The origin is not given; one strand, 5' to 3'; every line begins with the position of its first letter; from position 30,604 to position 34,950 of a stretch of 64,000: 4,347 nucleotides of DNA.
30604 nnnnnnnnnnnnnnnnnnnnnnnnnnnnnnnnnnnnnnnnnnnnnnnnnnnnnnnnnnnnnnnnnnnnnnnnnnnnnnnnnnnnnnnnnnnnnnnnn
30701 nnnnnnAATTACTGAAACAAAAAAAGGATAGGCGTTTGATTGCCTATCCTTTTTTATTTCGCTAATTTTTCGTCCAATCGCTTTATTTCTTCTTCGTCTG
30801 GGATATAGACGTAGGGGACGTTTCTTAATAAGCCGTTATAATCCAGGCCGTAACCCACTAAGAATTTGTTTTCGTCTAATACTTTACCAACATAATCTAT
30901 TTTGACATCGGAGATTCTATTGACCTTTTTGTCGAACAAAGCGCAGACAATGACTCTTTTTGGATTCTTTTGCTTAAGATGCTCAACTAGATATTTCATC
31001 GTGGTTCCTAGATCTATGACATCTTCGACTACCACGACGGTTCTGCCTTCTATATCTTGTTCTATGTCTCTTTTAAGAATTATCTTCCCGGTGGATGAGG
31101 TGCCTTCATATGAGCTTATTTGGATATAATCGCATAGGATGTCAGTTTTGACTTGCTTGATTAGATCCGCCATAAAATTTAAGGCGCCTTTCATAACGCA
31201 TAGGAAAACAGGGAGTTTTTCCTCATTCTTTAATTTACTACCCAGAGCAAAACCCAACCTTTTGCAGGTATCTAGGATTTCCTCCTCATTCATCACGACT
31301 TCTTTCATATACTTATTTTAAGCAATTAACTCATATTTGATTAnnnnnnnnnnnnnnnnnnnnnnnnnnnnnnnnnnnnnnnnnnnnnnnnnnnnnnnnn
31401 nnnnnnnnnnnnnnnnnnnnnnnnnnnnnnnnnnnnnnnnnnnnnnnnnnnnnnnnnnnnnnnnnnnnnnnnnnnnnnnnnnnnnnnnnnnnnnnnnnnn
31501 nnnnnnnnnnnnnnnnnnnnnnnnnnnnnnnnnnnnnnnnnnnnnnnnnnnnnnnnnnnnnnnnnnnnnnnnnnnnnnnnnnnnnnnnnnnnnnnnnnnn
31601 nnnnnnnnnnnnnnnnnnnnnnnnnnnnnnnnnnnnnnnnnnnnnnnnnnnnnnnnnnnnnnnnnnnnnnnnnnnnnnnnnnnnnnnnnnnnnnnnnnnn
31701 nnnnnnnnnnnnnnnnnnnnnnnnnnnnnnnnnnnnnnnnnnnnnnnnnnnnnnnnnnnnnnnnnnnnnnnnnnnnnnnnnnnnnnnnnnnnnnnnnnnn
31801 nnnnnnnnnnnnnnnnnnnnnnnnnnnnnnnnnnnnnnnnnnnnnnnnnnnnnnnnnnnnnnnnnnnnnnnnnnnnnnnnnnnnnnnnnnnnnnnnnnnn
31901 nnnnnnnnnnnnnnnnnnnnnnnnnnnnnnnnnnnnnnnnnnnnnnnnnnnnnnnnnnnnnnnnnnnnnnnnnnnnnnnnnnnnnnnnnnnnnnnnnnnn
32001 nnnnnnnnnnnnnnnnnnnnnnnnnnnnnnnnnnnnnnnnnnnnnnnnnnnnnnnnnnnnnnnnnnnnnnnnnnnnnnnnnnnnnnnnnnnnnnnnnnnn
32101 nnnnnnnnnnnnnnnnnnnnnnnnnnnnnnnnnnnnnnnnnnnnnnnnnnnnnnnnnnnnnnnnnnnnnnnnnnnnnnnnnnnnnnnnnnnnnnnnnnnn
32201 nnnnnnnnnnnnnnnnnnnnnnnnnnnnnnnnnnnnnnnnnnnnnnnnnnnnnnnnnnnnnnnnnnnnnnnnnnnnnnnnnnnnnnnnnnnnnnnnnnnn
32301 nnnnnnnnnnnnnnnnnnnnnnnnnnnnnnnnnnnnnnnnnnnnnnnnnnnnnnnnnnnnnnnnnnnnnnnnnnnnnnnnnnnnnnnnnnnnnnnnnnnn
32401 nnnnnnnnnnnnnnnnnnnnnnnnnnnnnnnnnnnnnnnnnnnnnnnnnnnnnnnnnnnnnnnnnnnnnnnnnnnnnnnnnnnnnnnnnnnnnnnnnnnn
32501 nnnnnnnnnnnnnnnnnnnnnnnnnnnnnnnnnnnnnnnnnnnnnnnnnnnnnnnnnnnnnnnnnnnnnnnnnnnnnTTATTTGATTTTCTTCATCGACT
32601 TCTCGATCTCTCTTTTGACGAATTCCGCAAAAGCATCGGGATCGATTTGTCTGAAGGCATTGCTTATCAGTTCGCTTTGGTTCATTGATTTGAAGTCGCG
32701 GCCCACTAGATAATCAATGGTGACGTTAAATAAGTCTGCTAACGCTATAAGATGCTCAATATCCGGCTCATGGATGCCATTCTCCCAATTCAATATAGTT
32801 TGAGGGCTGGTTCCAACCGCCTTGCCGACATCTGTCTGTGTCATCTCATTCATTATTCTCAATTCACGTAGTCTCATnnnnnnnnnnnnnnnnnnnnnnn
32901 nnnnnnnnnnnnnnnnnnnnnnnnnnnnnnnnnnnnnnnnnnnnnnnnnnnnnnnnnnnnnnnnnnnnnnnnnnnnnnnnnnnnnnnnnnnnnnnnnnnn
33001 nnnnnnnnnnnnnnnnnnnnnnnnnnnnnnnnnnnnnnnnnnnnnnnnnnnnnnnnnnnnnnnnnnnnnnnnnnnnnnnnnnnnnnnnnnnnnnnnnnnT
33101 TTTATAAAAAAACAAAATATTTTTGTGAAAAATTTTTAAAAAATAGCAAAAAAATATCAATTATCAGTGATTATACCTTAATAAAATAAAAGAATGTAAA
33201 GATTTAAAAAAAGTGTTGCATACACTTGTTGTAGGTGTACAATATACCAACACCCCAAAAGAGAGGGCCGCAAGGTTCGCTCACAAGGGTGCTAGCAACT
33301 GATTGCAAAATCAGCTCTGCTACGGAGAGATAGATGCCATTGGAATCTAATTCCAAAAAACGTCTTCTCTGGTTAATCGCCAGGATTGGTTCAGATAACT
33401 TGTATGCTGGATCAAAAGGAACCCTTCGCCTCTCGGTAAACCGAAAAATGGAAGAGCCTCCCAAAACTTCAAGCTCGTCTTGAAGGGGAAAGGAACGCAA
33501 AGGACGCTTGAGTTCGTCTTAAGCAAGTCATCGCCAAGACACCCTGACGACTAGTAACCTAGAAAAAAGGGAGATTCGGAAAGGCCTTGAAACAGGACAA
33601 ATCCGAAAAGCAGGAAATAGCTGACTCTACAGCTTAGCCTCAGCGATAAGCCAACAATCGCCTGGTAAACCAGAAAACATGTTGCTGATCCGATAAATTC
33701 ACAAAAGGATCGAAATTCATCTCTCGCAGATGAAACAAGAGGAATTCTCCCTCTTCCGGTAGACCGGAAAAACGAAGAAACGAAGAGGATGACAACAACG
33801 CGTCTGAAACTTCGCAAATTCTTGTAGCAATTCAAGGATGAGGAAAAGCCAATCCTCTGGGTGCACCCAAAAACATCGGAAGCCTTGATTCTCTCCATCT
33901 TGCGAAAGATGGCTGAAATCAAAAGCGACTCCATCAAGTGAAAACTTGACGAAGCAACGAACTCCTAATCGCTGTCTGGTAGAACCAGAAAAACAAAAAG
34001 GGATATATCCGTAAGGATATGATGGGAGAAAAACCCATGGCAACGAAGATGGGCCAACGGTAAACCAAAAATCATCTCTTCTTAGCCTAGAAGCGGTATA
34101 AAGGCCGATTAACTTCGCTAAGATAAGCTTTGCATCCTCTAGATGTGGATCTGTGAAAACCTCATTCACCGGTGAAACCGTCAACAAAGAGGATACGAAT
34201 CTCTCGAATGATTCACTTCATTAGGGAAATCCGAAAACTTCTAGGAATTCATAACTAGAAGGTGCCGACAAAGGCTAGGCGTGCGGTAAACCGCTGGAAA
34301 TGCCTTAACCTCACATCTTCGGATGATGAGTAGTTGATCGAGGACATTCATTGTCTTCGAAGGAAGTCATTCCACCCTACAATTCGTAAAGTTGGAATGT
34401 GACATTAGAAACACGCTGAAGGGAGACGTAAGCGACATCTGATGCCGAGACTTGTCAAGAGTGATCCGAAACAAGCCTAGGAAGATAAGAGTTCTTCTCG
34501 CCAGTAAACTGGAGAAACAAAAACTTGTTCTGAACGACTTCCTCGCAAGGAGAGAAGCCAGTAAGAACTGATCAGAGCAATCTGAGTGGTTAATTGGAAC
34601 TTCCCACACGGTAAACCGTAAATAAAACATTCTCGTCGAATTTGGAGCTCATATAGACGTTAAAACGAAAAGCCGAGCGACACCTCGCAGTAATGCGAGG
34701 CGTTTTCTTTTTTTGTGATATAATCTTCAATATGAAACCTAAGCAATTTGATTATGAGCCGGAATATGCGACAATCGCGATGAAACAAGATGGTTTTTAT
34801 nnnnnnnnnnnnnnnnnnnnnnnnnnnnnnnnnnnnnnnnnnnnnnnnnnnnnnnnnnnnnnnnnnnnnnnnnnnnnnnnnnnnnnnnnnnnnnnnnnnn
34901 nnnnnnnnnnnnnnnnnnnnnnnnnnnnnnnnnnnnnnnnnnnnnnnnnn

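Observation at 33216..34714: A ~1.46-kb promoter-to-terminator unit with no credible ORF: candidate giant structured ncRNA of unknown family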

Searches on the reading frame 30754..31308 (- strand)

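Call 15: search_protein_families(library=pfam, proteins=[window:30754-31308:-])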
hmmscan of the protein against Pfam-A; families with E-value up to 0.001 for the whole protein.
window:30754-31308:- (184 aa): 1 family
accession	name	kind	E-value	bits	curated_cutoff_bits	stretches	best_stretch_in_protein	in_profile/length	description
PF00156.33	Pribosyltran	-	7e-26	90.9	26.3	1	19-157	16-157/158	Phosphoribosyl transferase domain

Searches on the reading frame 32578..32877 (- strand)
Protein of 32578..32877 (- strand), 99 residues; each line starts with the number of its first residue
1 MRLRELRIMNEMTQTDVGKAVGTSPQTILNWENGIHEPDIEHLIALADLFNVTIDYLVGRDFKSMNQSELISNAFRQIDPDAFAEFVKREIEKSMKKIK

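Call 15: search_protein_families(library=pfam, proteins=[window:32578-32877:-])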
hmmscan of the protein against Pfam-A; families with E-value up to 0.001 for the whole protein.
window:32578-32877:- (99 aa): 4 families
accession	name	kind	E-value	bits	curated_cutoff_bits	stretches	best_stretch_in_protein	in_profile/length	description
PF01381.28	HTH_3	-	4.7e-17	62.2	23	1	3-57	1-55/55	Helix-turn-helix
PF12844.13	HTH_19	-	1.1e-10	41.7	30.2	1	2-58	3-59/64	Helix-turn-helix domain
PF13560.12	HTH_31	-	1.1e-08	35.7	27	1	2-53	5-57/64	Helix-turn-helix domain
PF13443.12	HTH_26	-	3.1e-07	31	22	1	2-55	1-55/63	Cro/C1-type HTH DNA-binding domain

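Call 66: find_encoding_contigs(protein=window:32578-32877:-, flank=6000, max_places=8)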
Protein window:32578-32877:- (99 aa): 24 contigs read that carry it; 8 places shown.
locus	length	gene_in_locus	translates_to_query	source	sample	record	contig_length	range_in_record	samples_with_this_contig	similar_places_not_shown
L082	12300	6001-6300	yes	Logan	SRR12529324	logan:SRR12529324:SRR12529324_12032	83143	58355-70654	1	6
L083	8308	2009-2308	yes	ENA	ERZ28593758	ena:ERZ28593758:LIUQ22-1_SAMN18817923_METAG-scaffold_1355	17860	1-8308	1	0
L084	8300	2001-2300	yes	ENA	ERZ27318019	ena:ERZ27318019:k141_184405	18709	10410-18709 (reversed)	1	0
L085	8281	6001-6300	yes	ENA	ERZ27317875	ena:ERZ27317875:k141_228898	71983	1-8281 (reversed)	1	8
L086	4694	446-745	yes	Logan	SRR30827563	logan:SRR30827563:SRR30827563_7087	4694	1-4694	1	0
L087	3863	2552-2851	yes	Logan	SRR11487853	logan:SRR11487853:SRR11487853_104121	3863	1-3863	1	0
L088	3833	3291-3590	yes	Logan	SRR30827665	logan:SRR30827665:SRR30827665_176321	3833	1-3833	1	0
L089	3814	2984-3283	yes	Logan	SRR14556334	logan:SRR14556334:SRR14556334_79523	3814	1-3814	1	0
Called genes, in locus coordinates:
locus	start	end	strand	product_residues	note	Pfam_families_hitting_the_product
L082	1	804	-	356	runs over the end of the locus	PF12146:Hydrolase_4, PF00561:Abhydrolase_1 (weak)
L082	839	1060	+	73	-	-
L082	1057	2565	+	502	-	-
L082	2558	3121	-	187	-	PF00657:Lipase_GDSL (weak), PF13472:Lipase_GDSL_2, PF16822:ALGX (weak)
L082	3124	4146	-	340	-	PF04616:Glyco_hydro_43 (faint)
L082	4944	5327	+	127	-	-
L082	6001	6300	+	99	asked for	PF01381:HTH_3, PF12844:HTH_19, PF13443:HTH_26 (weak), PF13560:HTH_31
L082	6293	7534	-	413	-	-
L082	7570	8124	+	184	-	PF00156:Pribosyltran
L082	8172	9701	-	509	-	PF00860:Xan_ur_permease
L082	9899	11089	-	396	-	PF02655:ATP-grasp_3 (weak), PF02786:CPSase_L_D2 (weak), PF13535:ATP-grasp_4 (weak)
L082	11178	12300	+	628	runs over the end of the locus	-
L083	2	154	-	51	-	?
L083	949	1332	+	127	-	-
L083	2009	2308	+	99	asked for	PF01381:HTH_3, PF12844:HTH_19, PF13443:HTH_26 (weak), PF13560:HTH_31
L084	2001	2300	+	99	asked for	PF01381:HTH_3, PF12844:HTH_19, PF13443:HTH_26 (weak), PF13560:HTH_31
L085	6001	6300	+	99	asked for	PF01381:HTH_3, PF12844:HTH_19, PF13443:HTH_26 (weak), PF13560:HTH_31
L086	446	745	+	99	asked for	PF01381:HTH_3, PF12844:HTH_19, PF13443:HTH_26 (weak), PF13560:HTH_31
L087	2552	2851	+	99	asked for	PF01381:HTH_3, PF12844:HTH_19, PF13443:HTH_26 (weak), PF13560:HTH_31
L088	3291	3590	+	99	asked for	PF01381:HTH_3, PF12844:HTH_19, PF13443:HTH_26 (weak), PF13560:HTH_31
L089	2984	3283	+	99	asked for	PF01381:HTH_3, PF12844:HTH_19, PF13443:HTH_26 (weak), PF13560:HTH_31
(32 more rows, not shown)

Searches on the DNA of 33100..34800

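Call 4: search_rna_families(source=window, start=33100, end=34800, threshold=evalue, max_evalue=10, show_alignments=3)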
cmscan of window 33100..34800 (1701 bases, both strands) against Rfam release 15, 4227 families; matches with E-value up to 10: 1.
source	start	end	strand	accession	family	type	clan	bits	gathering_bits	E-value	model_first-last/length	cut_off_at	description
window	33336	33433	-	RF02114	FAM13A-AS1_1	Gene; lncRNA;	-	16.4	70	7.6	1-118/118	no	FAM13A antisense RNA 1 conserved region 1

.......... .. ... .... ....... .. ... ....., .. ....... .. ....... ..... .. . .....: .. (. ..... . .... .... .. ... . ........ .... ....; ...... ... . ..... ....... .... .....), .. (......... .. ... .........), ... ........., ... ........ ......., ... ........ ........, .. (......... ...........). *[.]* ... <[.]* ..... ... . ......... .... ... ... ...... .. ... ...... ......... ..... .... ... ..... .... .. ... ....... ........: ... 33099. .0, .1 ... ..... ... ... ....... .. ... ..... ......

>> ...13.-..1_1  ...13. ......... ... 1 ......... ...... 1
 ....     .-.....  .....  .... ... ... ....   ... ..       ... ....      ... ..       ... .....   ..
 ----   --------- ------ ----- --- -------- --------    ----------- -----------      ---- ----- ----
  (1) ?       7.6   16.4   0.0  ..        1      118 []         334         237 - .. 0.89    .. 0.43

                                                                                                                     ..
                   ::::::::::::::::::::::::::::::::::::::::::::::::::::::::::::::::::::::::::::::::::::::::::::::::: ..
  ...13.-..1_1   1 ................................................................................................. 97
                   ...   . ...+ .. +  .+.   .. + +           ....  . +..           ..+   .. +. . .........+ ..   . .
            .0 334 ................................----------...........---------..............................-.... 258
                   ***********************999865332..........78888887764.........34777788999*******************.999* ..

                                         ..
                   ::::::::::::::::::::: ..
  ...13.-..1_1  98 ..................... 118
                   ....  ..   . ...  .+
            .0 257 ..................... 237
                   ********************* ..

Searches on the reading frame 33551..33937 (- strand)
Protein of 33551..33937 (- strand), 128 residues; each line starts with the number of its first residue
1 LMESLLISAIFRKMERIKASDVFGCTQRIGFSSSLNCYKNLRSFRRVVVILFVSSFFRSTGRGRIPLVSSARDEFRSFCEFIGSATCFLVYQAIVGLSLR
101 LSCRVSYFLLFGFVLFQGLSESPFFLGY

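Call 29: list_cluster_members(proteins=[P0001, window:33717-34187:-, window:33551-33937:-, window:34367-34630:-, window:33204-33500:-])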
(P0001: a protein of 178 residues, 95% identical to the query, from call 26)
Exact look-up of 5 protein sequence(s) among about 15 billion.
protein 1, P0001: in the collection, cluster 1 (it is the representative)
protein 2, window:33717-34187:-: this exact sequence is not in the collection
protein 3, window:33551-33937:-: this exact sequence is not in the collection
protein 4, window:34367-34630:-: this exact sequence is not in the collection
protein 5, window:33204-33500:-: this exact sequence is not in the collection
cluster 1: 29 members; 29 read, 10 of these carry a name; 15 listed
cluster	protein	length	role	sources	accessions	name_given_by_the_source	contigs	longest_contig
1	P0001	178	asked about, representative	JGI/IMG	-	-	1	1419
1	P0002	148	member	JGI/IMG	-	hypothetical protein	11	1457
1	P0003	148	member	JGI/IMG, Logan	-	hypothetical protein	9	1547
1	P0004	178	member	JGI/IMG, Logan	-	hypothetical protein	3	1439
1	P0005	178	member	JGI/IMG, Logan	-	hypothetical protein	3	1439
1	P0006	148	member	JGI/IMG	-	hypothetical protein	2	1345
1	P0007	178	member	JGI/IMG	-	hypothetical protein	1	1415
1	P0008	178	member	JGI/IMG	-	hypothetical protein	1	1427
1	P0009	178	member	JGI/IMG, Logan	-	hypothetical protein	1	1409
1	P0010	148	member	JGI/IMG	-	hypothetical protein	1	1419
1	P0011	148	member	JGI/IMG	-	hypothetical protein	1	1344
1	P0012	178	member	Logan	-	-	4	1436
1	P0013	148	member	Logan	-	-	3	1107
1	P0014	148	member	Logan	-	-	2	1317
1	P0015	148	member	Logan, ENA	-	-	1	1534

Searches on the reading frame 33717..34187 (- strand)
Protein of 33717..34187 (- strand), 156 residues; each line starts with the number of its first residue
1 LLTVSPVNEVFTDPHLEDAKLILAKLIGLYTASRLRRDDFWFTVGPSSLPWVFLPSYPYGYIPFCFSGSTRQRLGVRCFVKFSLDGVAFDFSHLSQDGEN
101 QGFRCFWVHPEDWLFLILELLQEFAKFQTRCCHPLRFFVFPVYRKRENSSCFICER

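Call 26: find_homologous_proteins(query=window:33717-34187:-, max_evalue=0.01)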
Query window:33717-34187:- (156 aa): 1 proteins with E <= 0.01 among 16 candidates.
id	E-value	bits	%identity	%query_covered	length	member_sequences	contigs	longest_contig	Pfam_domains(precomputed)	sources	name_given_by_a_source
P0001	3.9e-92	324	95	94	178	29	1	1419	-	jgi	-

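Call 28: find_encoding_contigs(protein=P0001, flank=10000, max_places=10)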
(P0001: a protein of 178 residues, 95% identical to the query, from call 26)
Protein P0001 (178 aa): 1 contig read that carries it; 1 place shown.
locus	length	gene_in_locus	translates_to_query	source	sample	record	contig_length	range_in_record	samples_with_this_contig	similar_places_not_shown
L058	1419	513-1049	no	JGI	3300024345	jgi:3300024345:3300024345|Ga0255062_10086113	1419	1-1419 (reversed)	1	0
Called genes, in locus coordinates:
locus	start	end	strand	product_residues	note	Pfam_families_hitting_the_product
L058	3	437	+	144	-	?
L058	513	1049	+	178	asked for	-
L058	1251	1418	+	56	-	?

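Call 31: find_encoding_contigs(protein=P0003, flank=10000, max_places=10)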
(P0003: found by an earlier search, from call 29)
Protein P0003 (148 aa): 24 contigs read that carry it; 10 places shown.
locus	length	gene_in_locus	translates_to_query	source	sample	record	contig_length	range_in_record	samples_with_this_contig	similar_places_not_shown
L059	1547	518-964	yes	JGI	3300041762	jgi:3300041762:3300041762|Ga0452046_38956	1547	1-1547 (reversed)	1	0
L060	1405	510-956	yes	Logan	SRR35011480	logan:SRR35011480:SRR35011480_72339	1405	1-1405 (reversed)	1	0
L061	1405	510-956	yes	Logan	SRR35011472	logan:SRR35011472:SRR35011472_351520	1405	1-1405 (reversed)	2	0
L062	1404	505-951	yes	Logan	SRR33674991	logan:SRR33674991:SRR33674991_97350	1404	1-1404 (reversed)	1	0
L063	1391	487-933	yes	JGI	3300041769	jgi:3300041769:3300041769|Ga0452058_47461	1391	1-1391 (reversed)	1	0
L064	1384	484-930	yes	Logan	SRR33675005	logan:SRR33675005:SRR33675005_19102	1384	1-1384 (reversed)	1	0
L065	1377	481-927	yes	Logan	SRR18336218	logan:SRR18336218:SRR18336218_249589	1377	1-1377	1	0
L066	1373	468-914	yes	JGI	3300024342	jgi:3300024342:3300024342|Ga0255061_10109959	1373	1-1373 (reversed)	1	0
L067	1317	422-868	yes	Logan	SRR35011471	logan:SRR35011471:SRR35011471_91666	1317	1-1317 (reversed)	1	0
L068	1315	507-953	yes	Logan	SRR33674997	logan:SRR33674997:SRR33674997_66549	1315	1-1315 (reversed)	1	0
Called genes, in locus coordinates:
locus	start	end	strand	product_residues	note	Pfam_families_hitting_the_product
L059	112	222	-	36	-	-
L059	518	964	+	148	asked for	-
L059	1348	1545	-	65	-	?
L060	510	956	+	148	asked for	-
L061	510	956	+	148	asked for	-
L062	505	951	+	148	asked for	-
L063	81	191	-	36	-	-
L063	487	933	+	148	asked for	-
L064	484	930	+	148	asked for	-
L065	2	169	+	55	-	?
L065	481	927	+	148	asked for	-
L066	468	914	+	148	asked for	-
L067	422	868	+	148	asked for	-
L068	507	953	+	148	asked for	-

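Call 32: find_encoding_contigs(protein=P0002, flank=10000, max_places=10)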
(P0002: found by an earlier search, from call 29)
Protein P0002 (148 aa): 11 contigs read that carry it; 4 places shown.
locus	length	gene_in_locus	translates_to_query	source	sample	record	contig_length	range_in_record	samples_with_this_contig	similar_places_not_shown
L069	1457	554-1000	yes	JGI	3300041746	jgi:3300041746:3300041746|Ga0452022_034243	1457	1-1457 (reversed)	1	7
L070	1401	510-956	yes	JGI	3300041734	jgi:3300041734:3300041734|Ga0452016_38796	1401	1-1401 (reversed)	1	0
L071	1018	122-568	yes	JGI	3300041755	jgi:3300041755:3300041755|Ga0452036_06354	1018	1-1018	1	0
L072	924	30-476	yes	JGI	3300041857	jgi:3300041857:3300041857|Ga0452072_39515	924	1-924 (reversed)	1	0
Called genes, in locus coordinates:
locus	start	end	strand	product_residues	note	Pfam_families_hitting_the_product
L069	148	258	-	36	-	-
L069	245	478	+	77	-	-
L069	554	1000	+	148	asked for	-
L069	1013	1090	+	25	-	-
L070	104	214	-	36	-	-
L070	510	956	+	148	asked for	-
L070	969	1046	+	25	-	-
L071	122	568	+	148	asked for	-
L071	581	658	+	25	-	-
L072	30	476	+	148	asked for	-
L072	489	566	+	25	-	-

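Call 57: search_protein_representatives(protein=window:33717-34187:-)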
Query: 156 residues. Proteins with E-value up to 0.001 (for the whole library): 2; up to 1e-10: 0; up to 1e-30: 0. The best 2 are listed.
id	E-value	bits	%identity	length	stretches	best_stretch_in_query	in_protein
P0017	3.1e-06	43.2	25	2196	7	23-66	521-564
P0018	6.7e-04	35.6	26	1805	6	22-63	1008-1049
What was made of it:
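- On Protein-coding gene (either strand): The 156-aa minus-strand ORF has only near-identical copies in 5.8 billion proteins (call 26) and no real hit in 1.84 billion representatives (call 57).
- HMMER against 1.84 billion representatives finds no relative of the pseudo-ORF (call 57).
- Tried and rejected: HMMER on 1.84 billion representatives found nothing real (call 57).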
